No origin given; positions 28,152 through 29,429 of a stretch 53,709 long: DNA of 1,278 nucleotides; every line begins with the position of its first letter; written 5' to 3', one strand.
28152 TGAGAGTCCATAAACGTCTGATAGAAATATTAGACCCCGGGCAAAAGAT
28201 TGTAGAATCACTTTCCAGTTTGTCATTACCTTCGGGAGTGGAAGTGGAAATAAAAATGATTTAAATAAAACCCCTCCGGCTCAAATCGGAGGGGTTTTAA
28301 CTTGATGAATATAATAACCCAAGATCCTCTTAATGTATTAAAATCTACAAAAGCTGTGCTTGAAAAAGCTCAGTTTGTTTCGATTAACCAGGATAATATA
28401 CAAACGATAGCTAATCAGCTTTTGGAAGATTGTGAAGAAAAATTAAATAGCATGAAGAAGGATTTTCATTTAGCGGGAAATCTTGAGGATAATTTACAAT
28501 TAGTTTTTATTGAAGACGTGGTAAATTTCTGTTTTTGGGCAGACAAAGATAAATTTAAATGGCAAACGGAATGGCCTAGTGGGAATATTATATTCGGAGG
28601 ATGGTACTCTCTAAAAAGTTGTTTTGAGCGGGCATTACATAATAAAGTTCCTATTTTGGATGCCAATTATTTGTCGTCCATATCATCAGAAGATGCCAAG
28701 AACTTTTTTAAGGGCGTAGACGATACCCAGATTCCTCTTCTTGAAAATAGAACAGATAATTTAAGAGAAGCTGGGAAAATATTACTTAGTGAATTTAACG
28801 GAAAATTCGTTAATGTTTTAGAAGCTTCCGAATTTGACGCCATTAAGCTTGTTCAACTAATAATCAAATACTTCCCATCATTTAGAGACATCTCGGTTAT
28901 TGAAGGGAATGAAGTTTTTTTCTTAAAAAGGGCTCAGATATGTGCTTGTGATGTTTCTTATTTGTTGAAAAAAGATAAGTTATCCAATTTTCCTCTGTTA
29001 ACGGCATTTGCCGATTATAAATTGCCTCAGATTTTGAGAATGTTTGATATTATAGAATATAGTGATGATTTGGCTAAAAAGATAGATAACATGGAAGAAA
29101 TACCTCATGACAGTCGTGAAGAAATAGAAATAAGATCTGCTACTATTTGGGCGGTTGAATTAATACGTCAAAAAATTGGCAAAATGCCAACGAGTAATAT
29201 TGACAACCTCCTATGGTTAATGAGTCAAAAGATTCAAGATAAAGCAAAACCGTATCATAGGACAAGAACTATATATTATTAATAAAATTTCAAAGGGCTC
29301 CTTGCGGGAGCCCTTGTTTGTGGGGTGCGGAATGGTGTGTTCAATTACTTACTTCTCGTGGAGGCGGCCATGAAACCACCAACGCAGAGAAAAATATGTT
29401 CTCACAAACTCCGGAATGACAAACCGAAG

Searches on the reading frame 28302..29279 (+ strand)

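Call 74: search_protein_families(library=ncbifam, max_evalue=0.01, proteins=[window:28302-29279:+])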
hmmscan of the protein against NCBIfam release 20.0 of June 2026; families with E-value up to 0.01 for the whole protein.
window:28302-29279:+ (326 aa): 1 family
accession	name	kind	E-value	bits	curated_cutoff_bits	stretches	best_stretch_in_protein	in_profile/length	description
NF009453.0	PRK12813.1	equivalog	0.0032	17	264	0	6-52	45-88/223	flagellar basal body rod modification protein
